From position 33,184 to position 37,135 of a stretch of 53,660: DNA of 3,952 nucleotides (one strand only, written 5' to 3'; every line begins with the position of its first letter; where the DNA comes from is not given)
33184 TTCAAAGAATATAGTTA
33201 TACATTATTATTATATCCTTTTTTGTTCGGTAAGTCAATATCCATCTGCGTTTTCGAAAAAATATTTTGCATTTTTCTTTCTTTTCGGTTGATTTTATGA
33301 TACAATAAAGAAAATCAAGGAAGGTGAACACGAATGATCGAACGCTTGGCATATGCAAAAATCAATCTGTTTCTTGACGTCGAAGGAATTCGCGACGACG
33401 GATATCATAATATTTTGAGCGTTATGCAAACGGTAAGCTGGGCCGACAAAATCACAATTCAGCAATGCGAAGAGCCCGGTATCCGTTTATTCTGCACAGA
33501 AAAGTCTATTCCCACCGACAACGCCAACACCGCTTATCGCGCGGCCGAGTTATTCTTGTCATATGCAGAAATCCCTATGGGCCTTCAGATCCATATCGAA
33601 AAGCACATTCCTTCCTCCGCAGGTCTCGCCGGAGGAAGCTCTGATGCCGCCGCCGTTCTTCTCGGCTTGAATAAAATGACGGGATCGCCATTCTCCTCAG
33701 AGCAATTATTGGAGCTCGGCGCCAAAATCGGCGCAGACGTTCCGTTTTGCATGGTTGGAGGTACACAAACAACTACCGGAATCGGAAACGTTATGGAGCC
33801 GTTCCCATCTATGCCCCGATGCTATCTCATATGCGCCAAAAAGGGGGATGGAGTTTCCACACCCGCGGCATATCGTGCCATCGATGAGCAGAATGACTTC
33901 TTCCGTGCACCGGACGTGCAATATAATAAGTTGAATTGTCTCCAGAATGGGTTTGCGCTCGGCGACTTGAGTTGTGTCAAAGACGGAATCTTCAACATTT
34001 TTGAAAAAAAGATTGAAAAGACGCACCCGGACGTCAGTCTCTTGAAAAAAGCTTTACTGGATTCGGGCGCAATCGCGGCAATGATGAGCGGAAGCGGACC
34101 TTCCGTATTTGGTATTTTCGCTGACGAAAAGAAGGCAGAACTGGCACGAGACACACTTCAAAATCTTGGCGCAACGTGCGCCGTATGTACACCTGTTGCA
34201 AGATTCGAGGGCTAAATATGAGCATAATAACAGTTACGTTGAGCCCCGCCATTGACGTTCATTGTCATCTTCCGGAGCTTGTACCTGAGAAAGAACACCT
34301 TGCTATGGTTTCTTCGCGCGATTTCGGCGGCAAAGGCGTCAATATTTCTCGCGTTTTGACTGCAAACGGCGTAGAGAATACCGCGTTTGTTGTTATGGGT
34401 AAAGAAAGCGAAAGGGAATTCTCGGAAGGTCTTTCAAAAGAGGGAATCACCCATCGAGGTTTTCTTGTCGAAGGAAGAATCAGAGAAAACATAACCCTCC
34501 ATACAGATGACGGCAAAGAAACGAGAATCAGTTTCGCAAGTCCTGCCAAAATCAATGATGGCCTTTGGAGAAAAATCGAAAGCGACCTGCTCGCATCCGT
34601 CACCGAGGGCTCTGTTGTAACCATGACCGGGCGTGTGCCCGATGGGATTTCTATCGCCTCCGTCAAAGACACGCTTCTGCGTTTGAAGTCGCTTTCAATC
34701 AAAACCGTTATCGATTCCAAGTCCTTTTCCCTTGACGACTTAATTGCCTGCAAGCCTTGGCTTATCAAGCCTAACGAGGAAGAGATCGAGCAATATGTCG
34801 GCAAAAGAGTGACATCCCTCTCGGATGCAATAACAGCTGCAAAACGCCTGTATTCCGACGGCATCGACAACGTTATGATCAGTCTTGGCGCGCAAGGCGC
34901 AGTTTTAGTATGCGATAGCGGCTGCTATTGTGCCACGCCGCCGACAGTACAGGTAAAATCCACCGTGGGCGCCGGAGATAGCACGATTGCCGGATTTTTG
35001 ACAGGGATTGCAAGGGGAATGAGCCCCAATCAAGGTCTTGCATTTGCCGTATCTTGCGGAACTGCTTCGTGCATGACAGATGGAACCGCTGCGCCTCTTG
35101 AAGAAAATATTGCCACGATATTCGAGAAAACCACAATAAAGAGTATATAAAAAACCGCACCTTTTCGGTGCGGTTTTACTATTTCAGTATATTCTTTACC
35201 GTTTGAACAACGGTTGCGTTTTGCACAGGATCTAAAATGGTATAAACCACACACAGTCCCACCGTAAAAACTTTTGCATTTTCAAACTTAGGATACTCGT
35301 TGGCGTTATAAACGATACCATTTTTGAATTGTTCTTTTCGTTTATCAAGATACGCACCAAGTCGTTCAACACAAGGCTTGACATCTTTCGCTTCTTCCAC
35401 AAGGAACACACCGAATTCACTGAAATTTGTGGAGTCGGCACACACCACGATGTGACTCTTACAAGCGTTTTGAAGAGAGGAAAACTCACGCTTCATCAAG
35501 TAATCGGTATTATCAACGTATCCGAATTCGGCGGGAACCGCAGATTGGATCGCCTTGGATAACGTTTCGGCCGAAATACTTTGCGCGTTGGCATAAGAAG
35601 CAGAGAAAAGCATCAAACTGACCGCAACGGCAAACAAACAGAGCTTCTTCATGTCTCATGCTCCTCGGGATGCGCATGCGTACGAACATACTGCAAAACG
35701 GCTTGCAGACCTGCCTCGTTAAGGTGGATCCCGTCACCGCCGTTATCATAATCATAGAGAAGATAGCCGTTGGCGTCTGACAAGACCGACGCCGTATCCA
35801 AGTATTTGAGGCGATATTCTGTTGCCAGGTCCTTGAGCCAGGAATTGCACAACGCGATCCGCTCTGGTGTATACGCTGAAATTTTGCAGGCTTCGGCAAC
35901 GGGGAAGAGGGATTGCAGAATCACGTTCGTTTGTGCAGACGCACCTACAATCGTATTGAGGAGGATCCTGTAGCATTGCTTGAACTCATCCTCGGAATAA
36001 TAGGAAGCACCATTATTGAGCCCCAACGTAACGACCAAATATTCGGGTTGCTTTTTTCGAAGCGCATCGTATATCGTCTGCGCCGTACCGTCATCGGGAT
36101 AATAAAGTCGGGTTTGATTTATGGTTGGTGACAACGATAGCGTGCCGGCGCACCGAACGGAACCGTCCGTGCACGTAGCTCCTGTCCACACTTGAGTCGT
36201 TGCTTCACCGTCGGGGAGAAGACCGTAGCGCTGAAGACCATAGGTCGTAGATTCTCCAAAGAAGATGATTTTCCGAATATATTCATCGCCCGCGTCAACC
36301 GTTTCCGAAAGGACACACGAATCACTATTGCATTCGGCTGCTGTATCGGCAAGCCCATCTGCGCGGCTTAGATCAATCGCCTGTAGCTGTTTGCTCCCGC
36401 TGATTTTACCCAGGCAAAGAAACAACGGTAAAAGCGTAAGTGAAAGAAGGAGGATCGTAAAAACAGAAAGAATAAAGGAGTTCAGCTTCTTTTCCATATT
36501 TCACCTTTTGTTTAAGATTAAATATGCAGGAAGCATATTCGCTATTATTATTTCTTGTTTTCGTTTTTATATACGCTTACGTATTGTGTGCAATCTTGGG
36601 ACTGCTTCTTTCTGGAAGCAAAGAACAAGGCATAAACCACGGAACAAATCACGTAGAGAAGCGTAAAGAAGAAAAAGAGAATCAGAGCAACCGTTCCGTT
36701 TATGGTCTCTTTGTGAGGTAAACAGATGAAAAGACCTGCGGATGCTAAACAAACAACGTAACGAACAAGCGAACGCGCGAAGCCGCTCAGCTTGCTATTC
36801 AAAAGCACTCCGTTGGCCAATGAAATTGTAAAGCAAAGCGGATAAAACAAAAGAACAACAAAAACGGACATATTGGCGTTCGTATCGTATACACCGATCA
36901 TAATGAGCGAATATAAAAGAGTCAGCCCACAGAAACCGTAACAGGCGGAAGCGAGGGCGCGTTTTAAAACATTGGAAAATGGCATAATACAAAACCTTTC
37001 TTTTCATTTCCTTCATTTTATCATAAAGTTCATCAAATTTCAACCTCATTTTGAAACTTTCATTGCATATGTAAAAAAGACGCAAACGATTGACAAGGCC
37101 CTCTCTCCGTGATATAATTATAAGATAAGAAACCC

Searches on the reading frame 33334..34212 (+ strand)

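Call 29: search_protein_families(library=pfam, proteins=[window:33334-34212:+], max_evalue=0.001)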
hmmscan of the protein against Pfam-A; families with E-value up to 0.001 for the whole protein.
window:33334-34212:+ (293 aa): 2 families
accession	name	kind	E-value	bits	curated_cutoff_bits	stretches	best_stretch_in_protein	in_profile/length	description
PF00288.32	GHMP_kinases_N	-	7.2e-18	65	22.3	1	65-143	1-87/87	GHMP kinases N terminal domain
PF08544.19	GHMP_kinases_C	-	2e-12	47.8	21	1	208-279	6-83/85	GHMP kinases C terminal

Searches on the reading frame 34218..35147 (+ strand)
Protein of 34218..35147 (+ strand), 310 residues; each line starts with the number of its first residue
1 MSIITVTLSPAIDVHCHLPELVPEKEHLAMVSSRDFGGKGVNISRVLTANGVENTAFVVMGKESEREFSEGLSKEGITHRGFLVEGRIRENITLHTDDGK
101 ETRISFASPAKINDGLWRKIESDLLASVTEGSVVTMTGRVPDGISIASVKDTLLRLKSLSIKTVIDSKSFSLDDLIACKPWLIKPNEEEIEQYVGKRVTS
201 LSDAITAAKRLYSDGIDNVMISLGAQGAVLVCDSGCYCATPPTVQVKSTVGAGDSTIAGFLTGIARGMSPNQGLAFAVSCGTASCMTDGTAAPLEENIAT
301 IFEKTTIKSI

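Call 29: search_protein_families(library=pfam, proteins=[window:34218-35147:+], max_evalue=0.001)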
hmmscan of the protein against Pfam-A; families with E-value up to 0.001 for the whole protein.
window:34218-35147:+ (310 aa): 2 families
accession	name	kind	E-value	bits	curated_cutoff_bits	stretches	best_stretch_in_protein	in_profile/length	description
PF00294.29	PfkB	-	1.4e-41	143.2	25.8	1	32-296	31-301/302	pfkB family carbohydrate kinase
PF08543.17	Phos_pyr_kin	-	3.5e-06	27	27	1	174-277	114-224/246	Phosphomethylpyrimidine kinase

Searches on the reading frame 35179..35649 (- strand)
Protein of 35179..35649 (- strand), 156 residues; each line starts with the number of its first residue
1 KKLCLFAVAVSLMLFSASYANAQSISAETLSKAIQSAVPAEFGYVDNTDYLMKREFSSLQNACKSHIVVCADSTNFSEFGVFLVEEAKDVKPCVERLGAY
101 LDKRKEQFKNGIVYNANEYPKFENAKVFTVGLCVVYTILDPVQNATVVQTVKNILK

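Call 29: search_protein_families(library=pfam, proteins=[window:35179-35649:-], max_evalue=0.001)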
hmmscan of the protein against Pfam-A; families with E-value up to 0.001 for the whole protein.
window:35179-35649:- (156 aa): 1 family
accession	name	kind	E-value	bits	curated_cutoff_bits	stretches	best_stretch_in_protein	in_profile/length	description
PF14270.11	DUF4358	-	5.6e-10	39.8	25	1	67-138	33-101/102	Domain of unknown function (DUF4358)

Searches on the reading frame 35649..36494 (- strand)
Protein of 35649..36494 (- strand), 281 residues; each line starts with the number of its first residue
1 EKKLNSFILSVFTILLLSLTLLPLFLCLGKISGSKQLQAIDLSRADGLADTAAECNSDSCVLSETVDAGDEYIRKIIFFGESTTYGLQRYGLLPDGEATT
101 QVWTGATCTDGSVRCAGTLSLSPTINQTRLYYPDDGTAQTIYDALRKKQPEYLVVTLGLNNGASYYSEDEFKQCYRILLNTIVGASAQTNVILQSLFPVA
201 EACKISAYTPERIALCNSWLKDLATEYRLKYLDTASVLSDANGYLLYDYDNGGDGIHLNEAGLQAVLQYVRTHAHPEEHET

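Call 29: search_protein_families(library=pfam, proteins=[window:35649-36494:-], max_evalue=0.001)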
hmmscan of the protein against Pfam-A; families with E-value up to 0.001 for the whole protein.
window:35649-36494:- (281 aa): 3 families
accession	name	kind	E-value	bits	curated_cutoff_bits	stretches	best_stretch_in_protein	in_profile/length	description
PF13472.12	Lipase_GDSL_2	-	1.5e-14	55.4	32.9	1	78-264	1-177/178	GDSL-like Lipase/Acylhydrolase family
PF04311.20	DUF459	-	1.6e-05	24.8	27.2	1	139-271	49-195/197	Protein of unknown function (DUF459)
PF00657.28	Lipase_GDSL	-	2.5e-05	25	23.6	1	122-268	56-206/208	GDSL-like Lipase/Acylhydrolase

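Call 89: find_homologous_proteins(query=window:35649-36494:-, max_evalue=1e-30)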
Query window:35649-36494:- (281 aa): 110 proteins with E <= 1e-30 among 1774 candidates.
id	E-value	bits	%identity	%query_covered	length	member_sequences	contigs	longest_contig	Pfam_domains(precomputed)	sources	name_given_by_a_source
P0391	1.9e-179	613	98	100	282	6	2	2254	PF13472.13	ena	-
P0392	8.9e-134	463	74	100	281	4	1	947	PF13472.13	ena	-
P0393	6.8e-133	460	74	99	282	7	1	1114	PF13472.13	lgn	-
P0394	1.5e-129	449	72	99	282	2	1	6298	PF13472.13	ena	-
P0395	6.5e-128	444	71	99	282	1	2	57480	PF13472.13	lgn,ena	-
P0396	6.8e-128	444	69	100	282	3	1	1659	PF13472.13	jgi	jgi:hypothetical protein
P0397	1.1e-127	443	70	100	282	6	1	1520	PF13472.13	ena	-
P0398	3.4e-126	438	68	100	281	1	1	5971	PF13472.13,PF00657.29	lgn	-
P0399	1.1e-125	436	69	99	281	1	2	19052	PF13472.13,PF00657.29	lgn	-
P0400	1.4e-124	433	67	100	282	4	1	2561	PF13472.13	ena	-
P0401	4.9e-122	425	67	99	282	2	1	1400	PF13472.13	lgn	-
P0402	1.9e-121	423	67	99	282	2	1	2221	PF13472.13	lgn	-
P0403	6.5e-121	421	64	100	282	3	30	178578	PF13472.13,PF00657.29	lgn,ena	-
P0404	2.3e-118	412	67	98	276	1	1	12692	PF13472.13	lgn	-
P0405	2.7e-118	412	67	99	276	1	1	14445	PF13472.13,PF00657.29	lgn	-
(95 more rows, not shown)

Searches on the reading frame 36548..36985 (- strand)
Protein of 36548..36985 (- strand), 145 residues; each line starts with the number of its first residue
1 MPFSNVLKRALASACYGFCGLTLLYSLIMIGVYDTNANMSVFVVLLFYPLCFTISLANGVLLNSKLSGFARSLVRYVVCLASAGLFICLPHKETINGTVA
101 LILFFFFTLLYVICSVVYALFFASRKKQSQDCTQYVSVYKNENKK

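Call 27: find_encoding_contigs(protein=window:36548-36985:-, flank=10000, max_places=10)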
Protein window:36548-36985:- (145 aa): 2 contigs read that carry it; 2 places shown.
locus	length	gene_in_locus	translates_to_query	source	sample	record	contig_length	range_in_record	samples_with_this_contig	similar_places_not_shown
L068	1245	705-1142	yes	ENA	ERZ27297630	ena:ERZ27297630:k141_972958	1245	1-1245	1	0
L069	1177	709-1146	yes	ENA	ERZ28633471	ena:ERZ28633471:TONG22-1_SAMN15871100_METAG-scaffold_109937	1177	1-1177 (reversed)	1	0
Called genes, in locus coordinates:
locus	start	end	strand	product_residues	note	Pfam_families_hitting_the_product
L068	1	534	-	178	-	?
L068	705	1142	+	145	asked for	-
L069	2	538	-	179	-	?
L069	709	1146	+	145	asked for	-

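Call 29: search_protein_families(library=pfam, proteins=[window:36548-36982:-], max_evalue=0.001)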
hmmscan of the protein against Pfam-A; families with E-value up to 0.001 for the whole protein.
window:36548-36982:- (144 aa): 0 families
